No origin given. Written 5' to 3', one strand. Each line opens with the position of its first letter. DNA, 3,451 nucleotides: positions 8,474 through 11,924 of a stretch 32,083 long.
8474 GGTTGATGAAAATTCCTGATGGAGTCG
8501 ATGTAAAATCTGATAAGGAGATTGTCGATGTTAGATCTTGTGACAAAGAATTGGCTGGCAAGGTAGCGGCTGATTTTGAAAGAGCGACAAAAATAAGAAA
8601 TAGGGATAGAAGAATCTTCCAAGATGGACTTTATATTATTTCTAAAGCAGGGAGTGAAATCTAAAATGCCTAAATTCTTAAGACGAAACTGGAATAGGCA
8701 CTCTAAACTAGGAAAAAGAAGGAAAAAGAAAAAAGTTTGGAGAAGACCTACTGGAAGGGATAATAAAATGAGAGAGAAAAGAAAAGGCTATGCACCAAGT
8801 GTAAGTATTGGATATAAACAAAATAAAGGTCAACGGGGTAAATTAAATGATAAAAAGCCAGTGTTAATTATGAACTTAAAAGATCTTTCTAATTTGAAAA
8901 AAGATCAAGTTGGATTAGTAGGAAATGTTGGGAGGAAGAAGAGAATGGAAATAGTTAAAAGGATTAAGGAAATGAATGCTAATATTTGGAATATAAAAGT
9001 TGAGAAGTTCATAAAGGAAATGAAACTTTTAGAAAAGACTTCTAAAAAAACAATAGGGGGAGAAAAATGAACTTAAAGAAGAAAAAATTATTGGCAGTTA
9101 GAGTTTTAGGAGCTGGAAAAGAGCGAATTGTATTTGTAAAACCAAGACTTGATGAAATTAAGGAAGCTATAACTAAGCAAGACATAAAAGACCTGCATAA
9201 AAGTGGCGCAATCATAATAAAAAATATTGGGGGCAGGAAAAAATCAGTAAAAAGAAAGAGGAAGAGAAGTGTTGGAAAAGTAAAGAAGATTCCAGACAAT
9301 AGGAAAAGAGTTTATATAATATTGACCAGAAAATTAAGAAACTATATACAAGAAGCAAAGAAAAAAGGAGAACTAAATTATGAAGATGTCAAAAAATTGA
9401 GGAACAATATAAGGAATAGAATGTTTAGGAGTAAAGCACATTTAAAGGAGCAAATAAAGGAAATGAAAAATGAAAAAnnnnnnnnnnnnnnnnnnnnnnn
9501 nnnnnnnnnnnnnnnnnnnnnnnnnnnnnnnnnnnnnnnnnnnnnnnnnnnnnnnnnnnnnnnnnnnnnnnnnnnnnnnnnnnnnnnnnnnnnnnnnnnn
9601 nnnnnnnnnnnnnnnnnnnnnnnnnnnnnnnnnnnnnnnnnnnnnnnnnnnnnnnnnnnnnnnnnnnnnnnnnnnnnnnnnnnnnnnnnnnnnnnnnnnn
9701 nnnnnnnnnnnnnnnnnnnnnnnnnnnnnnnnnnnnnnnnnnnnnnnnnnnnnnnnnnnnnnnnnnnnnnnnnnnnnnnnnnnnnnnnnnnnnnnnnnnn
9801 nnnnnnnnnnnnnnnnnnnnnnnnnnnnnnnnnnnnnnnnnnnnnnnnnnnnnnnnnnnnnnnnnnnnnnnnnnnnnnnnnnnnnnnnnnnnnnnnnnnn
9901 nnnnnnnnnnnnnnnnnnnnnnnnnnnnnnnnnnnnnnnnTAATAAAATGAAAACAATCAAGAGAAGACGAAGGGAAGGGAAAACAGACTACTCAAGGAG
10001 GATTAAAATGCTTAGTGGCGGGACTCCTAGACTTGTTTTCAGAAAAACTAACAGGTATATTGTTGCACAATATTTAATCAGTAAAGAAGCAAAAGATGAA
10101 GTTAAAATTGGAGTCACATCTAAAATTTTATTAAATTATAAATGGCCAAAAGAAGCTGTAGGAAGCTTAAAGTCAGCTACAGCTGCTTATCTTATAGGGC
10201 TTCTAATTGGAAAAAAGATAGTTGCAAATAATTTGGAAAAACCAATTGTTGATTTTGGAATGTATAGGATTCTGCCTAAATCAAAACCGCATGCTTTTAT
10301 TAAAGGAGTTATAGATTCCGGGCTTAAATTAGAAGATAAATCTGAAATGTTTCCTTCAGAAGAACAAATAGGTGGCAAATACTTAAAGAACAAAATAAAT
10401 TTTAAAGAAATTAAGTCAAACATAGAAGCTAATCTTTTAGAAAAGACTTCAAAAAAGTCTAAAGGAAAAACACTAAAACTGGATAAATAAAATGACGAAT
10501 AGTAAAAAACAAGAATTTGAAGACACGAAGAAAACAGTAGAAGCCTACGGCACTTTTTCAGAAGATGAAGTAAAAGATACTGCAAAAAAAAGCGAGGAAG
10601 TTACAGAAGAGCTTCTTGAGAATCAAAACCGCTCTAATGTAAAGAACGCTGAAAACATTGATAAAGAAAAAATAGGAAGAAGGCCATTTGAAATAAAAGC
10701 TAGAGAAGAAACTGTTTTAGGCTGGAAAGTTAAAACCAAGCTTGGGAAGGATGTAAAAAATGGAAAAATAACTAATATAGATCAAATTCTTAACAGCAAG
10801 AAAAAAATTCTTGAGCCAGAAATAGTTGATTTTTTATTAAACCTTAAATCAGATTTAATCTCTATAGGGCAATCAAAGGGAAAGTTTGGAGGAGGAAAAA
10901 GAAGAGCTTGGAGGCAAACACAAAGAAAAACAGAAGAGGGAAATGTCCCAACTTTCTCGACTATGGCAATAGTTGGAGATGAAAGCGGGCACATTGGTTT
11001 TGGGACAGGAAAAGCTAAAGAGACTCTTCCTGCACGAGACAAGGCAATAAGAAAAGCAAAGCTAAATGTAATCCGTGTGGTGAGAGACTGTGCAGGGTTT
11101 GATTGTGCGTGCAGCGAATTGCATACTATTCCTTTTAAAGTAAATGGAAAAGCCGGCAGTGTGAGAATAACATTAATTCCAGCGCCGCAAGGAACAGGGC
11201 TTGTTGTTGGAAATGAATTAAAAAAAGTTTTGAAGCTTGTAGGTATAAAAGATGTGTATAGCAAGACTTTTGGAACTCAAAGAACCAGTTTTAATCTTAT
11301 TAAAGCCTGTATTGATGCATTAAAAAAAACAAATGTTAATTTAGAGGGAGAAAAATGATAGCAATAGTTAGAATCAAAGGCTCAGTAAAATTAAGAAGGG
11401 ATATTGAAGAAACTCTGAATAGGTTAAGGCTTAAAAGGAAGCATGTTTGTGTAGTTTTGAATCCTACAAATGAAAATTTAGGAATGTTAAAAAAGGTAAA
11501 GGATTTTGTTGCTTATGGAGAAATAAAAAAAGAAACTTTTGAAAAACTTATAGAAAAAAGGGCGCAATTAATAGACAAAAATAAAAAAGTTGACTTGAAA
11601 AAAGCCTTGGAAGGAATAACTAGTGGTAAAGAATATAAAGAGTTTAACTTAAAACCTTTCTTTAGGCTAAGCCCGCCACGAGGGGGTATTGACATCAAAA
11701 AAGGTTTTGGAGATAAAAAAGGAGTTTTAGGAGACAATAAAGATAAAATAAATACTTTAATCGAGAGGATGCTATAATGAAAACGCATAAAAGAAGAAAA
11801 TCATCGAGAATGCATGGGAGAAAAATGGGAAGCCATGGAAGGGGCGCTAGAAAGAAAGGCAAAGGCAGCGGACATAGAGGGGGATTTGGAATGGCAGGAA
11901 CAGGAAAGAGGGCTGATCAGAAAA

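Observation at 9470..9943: Uncharacterised, non-basic 157-aa ORF wedged between eL19 and uL18 in the ribosomal-protein operon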

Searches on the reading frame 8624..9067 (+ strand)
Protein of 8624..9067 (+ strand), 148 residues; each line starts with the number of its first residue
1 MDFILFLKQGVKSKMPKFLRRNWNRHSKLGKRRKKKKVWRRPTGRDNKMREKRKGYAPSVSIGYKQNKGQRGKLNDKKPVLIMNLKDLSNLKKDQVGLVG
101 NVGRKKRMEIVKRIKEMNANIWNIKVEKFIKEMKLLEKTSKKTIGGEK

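Call 3: search_protein_families(library=pfam, proteins=[window:8624-9067:+], max_evalue=1)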
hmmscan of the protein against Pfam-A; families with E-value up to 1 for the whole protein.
window:8624-9067:+ (148 aa): 1 family
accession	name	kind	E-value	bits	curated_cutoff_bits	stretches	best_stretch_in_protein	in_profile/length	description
PF01655.23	Ribosomal_L32e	-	1.3e-18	67.7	25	1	16-123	2-108/108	Ribosomal protein L32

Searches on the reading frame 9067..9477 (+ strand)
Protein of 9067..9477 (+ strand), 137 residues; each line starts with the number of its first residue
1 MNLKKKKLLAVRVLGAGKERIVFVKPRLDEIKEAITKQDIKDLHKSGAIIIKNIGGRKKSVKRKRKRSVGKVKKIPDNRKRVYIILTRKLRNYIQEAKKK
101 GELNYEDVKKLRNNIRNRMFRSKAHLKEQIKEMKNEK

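Call 3: search_protein_families(library=pfam, proteins=[window:9067-9477:+], max_evalue=1)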
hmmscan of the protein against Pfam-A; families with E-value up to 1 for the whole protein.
window:9067-9477:+ (137 aa): 4 families
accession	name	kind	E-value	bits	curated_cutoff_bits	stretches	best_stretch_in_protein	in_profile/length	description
PF01280.26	Ribosomal_L19e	-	1.4e-12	47.8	25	1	2-53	1-52/53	Ribosomal protein L19e, N-terminal domain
PF25476.1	Ribosomal_L19e_C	-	2.1e-05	25.1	25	1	57-134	11-91/91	Ribosomal protein L19e, C-terminal domain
PF23796.1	DUF7174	-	0.06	13.5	27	1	28-114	30-115/153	Family of unknown function (DUF7174)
PF14069.11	SpoVIF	-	0.19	11.9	27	1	98-132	5-39/72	Stage VI sporulation protein F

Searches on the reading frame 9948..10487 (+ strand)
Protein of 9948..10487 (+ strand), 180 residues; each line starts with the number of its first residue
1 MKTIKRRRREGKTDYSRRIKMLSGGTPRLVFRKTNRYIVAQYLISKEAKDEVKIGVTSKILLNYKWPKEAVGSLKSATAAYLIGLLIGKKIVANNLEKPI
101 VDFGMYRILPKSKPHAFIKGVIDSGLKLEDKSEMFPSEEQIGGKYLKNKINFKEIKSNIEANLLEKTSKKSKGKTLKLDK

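Call 3: search_protein_families(library=pfam, proteins=[window:9948-10487:+], max_evalue=1)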
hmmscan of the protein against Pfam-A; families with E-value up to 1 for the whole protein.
window:9948-10487:+ (180 aa): 2 families
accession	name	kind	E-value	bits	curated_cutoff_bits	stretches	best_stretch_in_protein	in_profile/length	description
PF17144.9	Ribosomal_L5e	-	3.3e-12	47.3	27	1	3-94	5-99/163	Ribosomal large subunit proteins 60S L5, and 50S L18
PF00861.27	Ribosomal_L18p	-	0.0029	18.4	27.8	1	11-106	6-96/116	Ribosomal L18 of archaea, bacteria, mitoch. and chloroplast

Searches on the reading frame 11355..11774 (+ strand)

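Call 47: search_protein_families(library=pfam, proteins=[window:11355-11774:+], max_evalue=0.01)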
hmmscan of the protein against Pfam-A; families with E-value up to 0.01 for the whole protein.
window:11355-11774:+ (140 aa): 1 family
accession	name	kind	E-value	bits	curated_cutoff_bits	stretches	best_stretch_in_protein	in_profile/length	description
PF00327.25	Ribosomal_L30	-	4.3e-11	42.9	23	1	2-52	1-51/51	Ribosomal protein L30p/L7e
